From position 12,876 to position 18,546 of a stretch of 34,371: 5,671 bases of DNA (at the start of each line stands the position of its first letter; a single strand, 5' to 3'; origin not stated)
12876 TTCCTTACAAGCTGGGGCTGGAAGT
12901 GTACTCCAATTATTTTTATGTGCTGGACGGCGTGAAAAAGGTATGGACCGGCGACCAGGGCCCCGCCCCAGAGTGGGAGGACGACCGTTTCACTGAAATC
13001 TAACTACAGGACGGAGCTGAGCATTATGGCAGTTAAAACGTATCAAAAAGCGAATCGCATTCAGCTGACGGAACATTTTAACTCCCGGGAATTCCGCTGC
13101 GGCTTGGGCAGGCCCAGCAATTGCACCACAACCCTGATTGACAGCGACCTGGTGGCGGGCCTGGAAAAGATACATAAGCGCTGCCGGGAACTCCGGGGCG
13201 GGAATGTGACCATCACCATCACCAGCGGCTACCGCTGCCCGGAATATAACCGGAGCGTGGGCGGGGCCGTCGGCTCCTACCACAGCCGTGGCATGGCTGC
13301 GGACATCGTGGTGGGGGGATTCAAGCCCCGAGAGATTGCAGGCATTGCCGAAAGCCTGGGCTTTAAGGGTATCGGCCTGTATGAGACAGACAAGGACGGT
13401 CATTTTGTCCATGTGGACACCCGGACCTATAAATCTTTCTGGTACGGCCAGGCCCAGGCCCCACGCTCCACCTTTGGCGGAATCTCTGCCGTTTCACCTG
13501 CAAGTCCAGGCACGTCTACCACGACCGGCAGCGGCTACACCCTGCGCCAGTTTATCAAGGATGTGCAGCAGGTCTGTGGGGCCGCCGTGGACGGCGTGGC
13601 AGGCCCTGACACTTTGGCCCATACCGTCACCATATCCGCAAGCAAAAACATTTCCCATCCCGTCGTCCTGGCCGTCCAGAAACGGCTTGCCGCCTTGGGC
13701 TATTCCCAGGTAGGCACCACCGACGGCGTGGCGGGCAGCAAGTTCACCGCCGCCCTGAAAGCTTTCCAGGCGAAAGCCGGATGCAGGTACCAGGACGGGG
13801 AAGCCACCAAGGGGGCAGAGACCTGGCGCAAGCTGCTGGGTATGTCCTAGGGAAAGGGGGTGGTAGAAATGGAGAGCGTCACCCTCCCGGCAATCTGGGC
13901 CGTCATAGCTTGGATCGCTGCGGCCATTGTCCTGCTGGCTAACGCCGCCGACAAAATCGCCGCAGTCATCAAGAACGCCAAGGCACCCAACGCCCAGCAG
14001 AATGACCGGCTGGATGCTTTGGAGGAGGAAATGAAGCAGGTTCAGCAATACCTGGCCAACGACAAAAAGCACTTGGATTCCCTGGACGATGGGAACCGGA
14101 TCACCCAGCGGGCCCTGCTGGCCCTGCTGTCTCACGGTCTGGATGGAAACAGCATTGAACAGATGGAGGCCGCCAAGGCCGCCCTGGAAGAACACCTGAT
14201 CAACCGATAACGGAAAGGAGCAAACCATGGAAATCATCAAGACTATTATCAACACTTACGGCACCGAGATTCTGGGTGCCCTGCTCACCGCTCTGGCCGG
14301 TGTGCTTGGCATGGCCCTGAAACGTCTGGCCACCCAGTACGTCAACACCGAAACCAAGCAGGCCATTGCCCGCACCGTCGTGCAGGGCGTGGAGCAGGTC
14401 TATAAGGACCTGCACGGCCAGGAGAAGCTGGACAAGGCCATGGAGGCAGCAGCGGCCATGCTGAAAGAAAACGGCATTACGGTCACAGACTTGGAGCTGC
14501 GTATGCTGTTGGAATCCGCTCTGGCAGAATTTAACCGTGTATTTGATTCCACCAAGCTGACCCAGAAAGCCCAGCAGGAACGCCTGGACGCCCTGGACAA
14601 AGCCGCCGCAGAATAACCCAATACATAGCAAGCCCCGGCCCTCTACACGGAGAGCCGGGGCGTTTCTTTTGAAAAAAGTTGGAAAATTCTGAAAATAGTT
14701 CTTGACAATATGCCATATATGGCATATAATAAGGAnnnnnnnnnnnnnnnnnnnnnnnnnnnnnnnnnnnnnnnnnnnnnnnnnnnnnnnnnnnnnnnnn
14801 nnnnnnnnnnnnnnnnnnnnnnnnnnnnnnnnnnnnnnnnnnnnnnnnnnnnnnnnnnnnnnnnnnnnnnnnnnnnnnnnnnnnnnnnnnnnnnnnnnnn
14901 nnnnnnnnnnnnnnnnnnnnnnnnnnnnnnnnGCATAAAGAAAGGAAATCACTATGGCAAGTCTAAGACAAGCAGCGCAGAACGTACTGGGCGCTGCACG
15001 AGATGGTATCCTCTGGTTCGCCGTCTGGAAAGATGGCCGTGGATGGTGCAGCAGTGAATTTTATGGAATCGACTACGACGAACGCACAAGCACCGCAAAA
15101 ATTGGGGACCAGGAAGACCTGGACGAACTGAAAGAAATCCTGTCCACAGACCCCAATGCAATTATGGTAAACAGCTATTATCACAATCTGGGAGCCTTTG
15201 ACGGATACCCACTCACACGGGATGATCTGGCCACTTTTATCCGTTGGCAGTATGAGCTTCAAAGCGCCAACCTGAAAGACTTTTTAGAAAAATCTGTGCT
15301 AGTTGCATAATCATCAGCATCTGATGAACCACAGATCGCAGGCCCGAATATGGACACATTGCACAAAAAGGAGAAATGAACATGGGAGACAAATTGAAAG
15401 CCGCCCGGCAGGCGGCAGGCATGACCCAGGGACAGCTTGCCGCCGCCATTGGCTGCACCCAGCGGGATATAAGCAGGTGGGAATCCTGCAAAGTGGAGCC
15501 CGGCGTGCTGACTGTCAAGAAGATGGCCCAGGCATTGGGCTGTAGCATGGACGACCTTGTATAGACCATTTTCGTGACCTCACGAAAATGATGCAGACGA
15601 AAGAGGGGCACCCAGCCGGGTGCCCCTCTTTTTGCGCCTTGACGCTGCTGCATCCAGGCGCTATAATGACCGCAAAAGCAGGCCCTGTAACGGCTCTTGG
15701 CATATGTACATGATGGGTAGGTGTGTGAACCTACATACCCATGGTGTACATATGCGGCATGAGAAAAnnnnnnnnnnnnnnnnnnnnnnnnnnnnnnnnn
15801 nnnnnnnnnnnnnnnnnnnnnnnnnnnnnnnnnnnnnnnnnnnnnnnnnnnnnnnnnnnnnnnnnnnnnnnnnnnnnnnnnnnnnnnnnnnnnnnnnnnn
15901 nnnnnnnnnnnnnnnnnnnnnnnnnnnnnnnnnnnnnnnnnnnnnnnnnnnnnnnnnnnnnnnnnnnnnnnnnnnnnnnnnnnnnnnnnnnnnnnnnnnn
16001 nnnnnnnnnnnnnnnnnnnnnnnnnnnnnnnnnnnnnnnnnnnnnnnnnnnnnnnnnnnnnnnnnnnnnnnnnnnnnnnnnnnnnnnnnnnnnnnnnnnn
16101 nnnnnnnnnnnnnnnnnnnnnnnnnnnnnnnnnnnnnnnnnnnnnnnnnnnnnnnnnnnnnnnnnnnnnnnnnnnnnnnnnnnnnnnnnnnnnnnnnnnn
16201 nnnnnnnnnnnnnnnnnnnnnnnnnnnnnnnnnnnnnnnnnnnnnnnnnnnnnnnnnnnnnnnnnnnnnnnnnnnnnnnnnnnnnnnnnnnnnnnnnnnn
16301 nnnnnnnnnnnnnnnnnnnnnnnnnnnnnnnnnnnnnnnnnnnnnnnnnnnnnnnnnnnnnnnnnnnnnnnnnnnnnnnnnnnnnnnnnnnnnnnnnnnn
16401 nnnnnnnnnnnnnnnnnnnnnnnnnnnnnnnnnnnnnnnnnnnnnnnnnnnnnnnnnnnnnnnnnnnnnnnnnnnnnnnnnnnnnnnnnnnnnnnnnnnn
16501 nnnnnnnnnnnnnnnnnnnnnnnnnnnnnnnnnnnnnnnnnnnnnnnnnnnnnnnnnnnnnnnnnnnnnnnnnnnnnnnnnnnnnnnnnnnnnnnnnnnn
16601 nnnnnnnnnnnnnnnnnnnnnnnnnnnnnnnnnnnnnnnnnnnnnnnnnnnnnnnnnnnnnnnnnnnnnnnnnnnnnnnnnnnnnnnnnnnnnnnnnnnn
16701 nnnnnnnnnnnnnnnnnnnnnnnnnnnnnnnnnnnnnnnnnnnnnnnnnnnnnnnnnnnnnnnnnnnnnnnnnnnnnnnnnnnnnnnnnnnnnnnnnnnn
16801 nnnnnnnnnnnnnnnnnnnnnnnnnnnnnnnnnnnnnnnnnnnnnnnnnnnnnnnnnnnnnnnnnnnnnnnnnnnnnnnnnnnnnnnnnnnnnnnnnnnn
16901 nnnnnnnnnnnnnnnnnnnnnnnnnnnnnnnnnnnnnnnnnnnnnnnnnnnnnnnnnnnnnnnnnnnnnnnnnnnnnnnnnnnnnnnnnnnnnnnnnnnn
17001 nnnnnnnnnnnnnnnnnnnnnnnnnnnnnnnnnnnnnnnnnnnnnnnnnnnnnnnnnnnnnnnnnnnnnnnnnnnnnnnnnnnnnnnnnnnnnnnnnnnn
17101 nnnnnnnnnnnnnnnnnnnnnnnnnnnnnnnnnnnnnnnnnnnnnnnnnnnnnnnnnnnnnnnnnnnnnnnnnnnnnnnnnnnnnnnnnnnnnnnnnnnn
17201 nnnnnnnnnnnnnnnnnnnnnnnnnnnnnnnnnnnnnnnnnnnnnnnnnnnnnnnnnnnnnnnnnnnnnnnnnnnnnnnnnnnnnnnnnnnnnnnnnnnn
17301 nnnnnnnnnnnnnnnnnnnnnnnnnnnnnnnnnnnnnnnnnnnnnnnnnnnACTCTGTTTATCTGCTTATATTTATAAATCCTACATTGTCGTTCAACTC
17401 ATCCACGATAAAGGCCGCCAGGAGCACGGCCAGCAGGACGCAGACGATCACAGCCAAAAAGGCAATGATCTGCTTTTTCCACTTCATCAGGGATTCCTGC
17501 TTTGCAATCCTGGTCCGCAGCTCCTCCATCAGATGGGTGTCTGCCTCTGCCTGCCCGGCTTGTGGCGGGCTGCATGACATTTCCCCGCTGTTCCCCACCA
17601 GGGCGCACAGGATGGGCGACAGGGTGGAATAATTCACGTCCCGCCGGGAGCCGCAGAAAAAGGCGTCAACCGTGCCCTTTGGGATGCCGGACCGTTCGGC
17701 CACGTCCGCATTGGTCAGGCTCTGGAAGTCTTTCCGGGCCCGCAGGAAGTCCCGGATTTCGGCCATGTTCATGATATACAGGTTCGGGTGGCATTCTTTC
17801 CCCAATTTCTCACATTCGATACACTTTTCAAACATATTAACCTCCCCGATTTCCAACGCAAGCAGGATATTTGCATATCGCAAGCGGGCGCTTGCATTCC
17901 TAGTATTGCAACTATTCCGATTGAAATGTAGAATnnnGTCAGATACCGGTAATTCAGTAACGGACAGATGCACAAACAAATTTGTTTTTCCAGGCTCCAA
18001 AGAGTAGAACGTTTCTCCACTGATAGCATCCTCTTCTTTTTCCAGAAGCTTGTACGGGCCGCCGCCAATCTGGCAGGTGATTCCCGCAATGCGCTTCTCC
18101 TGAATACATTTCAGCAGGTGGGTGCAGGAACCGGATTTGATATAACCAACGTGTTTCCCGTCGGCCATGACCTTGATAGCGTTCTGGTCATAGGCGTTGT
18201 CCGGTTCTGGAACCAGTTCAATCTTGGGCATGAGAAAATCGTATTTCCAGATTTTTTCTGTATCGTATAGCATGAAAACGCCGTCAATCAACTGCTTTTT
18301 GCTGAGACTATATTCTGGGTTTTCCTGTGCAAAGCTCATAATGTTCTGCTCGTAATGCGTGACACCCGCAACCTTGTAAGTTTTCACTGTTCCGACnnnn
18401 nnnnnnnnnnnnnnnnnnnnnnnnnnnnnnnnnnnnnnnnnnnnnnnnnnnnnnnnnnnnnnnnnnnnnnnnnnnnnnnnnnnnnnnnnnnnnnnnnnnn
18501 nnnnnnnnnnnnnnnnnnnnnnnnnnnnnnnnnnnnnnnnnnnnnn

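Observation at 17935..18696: Membrane-anchored HIRAN-domain protein co-transcribed with a repressor: candidate exclusion or defence gene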

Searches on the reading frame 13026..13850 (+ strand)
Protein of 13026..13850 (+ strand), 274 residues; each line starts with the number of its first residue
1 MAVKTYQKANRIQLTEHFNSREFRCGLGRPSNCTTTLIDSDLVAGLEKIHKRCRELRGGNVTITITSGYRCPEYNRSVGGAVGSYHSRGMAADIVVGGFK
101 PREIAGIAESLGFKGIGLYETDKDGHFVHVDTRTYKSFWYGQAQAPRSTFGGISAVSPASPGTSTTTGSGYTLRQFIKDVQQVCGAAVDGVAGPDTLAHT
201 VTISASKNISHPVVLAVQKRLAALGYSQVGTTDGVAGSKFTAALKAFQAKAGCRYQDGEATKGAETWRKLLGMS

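Call 66: search_protein_families(library=pfam, proteins=[window:13026-13850:+], max_evalue=0.001)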
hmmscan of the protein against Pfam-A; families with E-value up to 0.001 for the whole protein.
window:13026-13850:+ (274 aa): 3 families
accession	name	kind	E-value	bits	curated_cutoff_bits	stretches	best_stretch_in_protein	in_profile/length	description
PF01471.23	PG_binding_1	-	3.4e-17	62.8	23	1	211-270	2-57/57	Putative peptidoglycan binding domain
PF08291.16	Peptidase_M15_3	-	7.2e-17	61.9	23.2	1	48-131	30-108/108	Peptidase M15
PF05951.18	Peptidase_M15_2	-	1e-10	42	27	1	38-133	53-148/153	Bacterial protein of unknown function (DUF882)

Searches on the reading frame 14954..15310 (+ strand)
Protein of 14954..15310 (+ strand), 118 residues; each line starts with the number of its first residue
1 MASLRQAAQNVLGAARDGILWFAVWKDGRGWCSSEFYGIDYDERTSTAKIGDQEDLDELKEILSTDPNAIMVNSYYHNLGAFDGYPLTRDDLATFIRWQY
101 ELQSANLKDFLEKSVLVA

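Call 66: search_protein_families(library=pfam, proteins=[window:14954-15310:+], max_evalue=0.001)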
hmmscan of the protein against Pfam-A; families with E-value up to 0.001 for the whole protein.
window:14954-15310:+ (118 aa): 1 family
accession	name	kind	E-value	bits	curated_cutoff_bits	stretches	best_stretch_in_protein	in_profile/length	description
PF18828.6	LPD15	-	4.8e-22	78.1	27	1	2-110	1-99/99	Large polyvalent-protein-associated domain 15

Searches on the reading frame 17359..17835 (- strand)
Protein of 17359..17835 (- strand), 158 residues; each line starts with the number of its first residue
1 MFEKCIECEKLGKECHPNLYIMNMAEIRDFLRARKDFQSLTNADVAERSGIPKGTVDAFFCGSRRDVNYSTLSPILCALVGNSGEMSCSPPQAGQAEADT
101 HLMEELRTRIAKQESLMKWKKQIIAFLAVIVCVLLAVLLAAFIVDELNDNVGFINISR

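Call 3: search_protein_families(library=pfam, proteins=[window:17359-17835:-], max_evalue=1)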
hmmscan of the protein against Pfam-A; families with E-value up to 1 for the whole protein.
window:17359-17835:- (158 aa): 7 families
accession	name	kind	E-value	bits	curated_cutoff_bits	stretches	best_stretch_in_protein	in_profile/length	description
PF06072.16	Herpes_US9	-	0.00066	19.9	23.7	1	104-143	12-52/61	Alphaherpesvirus tegument protein US9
PF09339.16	HTH_IclR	-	0.021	15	22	1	38-56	17-35/52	IclR helix-turn-helix domain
PF24709.1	DUF7670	-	0.037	14.8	29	1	117-153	1-37/118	Domain of unknown function (DUF7670)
PF20660.2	DUF6812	-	0.069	13.6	27.1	1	20-46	7-33/53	Family of unknown function (DUF6812)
PF13412.12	HTH_24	-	0.075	13.1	21.9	1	39-56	17-34/48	Winged helix-turn-helix DNA-binding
PF08281.18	Sigma70_r4_2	-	0.16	12.1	25.7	1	35-57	22-44/54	Sigma-70, region 4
PF04545.22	Sigma70_r4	-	0.16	12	24.1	1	28-56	10-37/50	Sigma-70, region 4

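Call 4: search_protein_families(library=phrogs, proteins=[window:17359-17835:-], max_evalue=0.1)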
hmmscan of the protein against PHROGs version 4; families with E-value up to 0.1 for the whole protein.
window:17359-17835:- (158 aa): 5 families
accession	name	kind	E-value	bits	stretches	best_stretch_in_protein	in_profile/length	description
phrog_9425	-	transcription regulation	0.0029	18.3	1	41-76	22-57/72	transcriptional repressor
phrog_7241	-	transcription regulation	0.0039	18.2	1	29-75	64-109/122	transcriptional regulator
phrog_38620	-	transcription regulation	0.0058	17.5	1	40-82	15-56/174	transcriptional regulator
phrog_296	-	integration and excision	0.043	13.5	1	18-64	219-265/626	DNA transposition protein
phrog_23297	-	unknown function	0.075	14.5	0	114-143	60-87/96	-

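Call 5: search_protein_families(library=padloc, proteins=[window:17359-17835:-], max_evalue=1)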
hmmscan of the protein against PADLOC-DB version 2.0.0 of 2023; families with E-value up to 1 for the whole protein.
window:17359-17835:- (158 aa): 0 families

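Call 67: search_protein_families(library=ncbifam, proteins=[window:17359-17835:-], max_evalue=0.1)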
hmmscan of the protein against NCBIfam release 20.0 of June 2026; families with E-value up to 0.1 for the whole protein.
window:17359-17835:- (158 aa): 0 families

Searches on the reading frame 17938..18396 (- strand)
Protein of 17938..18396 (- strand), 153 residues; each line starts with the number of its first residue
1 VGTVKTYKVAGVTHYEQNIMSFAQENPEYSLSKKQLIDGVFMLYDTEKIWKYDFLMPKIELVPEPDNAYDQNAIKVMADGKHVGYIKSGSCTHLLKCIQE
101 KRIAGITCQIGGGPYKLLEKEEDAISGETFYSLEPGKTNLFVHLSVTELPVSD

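Call 63: search_protein_representatives(protein=window:17938-18396:-)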
Query: 153 residues. Proteins with E-value up to 0.001 (for the whole library): 1087; up to 1e-10: 635; up to 1e-30: 72. The best 150 are listed.
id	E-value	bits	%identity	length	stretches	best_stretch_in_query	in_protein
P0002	2.1e-97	339.3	99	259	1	1-153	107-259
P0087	9.2e-51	187.9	41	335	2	3-130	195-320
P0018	5.3e-47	175.7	58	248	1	3-148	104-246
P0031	5.8e-43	162.6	56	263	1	4-148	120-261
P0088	3.5e-42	160.1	54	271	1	3-148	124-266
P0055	1.3e-41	158.3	55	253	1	5-148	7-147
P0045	1.5e-41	158.0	56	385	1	4-148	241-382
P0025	2.3e-41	157.4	54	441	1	4-149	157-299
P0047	2.4e-41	157.4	53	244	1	5-149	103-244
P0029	1.9e-40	154.5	55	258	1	3-148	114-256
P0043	6.8e-40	152.7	52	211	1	4-148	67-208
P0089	2.9e-39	150.6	52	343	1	4-148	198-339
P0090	3.1e-39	150.5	54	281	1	4-148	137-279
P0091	9.6e-39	148.9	49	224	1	5-148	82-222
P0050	1.2e-38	148.6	52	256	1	4-148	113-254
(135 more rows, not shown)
